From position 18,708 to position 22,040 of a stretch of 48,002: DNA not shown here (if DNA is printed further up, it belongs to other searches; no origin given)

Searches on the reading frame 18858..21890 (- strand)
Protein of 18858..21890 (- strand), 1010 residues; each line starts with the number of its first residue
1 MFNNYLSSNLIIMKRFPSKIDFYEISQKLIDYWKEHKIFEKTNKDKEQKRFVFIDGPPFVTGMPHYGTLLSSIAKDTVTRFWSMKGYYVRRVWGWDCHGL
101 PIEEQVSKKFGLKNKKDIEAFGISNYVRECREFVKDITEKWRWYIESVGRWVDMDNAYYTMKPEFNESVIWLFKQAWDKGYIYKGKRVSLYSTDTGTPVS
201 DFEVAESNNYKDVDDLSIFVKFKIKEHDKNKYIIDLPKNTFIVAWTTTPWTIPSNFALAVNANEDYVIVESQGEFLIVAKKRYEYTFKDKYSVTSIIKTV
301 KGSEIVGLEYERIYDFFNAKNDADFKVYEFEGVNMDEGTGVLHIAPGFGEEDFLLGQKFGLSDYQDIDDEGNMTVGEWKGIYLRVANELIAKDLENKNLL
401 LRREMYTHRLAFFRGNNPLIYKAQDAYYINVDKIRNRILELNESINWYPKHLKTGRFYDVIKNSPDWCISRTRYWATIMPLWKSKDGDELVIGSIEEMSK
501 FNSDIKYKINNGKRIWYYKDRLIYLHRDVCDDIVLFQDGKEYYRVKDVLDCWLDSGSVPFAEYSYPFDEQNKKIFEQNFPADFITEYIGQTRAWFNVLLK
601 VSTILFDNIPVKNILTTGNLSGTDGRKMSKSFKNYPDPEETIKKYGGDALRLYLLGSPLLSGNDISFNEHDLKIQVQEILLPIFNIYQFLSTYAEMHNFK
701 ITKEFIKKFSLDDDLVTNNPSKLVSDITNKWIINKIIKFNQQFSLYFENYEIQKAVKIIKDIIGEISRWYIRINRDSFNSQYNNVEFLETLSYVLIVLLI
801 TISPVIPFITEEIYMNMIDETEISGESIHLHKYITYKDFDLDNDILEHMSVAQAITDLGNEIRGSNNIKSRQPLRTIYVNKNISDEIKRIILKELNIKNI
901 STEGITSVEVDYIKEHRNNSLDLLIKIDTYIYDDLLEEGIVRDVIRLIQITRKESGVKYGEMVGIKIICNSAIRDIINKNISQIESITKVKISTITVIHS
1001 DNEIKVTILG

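Call 9: search_protein_families(library=pfam, max_evalue=0.001, proteins=[window:18858-21890:-])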
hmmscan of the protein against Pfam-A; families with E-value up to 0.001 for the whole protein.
window:18858-21890:- (1010 aa): 5 families
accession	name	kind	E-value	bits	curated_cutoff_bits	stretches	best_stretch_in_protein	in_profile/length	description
PF00133.28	tRNA-synt_1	-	7.5e-118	394.3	22.7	1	29-661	2-409/414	tRNA synthetases class I (I, L, M and V)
PF08264.19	Anticodon_1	-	8.3e-24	84.6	25.1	1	729-876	1-146/148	Anticodon-binding domain of tRNA ligase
PF09334.17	tRNA-synt_1g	-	2.1e-15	56.8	20.1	2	58-203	8-134/391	tRNA synthetases class I (M)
PF19302.4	DUF5915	-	7.8e-08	32.5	27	1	920-988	97-165/195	Domain of unknown function (DUF5915)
PF01406.26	tRNA-synt_1e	-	0.00033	20.6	27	0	602-672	229-296/301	tRNA synthetases class I (C) catalytic domain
